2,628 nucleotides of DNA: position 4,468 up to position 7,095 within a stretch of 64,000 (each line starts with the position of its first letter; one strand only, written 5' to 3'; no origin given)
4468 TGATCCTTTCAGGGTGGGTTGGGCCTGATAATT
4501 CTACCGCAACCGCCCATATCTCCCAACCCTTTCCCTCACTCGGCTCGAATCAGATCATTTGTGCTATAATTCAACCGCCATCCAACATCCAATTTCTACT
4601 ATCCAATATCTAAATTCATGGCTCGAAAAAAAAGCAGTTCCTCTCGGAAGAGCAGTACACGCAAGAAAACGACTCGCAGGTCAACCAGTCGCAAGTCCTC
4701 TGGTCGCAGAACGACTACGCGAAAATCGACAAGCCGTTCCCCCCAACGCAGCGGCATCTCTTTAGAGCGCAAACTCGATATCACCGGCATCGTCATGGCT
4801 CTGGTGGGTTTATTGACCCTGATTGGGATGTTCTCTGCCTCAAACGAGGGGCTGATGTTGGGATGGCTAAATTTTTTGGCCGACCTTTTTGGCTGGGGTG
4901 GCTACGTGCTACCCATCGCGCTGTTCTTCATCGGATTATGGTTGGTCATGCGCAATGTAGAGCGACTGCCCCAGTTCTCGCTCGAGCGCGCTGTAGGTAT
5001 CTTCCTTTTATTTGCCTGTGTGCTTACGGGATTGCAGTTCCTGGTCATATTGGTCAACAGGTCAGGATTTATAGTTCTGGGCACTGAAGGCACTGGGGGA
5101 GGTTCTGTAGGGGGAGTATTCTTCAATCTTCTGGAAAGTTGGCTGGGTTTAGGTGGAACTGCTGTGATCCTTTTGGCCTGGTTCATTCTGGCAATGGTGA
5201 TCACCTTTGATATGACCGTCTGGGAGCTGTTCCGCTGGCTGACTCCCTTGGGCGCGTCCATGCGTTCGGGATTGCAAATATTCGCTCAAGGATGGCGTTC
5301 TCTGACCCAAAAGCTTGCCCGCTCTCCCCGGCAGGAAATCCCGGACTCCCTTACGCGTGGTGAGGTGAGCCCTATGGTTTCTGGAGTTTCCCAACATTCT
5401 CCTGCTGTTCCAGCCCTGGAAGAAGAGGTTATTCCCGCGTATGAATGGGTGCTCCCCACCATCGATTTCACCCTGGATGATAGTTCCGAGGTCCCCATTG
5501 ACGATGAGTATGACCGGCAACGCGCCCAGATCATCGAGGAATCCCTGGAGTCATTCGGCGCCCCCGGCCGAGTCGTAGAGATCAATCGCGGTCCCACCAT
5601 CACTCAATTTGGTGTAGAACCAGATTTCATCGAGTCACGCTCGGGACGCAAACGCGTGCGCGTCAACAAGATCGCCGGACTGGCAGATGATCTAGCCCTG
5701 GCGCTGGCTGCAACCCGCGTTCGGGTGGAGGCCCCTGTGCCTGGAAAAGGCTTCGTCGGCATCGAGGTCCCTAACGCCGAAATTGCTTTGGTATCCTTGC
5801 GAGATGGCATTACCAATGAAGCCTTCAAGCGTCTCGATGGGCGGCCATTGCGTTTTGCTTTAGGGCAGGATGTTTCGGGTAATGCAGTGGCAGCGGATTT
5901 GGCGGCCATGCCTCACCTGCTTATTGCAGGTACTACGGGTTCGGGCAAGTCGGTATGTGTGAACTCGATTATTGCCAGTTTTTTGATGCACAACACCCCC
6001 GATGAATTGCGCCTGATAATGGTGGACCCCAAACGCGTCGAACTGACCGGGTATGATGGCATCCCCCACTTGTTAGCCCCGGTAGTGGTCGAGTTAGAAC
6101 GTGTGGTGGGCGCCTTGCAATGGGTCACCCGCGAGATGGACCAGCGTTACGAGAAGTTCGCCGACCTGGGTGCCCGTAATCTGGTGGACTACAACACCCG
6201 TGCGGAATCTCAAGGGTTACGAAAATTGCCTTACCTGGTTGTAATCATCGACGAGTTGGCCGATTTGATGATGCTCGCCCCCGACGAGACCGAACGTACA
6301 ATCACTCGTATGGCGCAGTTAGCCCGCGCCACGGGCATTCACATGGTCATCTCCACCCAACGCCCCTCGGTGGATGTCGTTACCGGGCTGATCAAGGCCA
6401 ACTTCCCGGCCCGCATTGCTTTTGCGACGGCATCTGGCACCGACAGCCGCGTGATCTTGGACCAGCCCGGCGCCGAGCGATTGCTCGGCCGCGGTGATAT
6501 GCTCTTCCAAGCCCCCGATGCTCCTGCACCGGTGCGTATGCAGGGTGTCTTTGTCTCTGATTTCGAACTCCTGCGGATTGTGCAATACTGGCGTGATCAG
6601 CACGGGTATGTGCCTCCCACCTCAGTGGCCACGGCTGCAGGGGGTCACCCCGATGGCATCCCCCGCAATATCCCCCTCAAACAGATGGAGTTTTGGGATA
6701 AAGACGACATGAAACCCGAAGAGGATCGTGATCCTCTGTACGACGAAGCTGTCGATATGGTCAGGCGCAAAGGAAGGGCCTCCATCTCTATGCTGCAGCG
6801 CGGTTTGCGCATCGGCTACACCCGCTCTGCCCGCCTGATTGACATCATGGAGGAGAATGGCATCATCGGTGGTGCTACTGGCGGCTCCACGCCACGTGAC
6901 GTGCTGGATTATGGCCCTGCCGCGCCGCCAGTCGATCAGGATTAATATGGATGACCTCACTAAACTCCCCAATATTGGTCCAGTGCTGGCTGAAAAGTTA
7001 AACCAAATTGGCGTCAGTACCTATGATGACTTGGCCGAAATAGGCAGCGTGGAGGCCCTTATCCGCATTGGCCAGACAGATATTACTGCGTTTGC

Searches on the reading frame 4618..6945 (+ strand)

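Call 106: search_protein_families(library=pfam, proteins=[window:4618-6945:+], max_evalue=0.00001)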
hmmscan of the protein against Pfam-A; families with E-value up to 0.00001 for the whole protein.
window:4618-6945:+ (775 aa): 4 families
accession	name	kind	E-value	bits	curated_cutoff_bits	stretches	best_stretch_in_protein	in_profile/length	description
PF01580.24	FtsK_SpoIIIE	-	6.8e-58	196.2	24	1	406-585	13-221/221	FtsK/SpoIIIE family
PF17854.6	FtsK_alpha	-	2.3e-24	85.9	22.9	1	279-386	1-101/101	FtsK alpha domain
PF09397.16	FtsK_gamma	-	7.9e-24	83.6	30.6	1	702-763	1-61/63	Ftsk gamma domain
PF13491.11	FtsK_4TM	-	2.5e-06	27.7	23.1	1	86-208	57-170/171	4TM region of DNA translocase FtsK/SpoIIIE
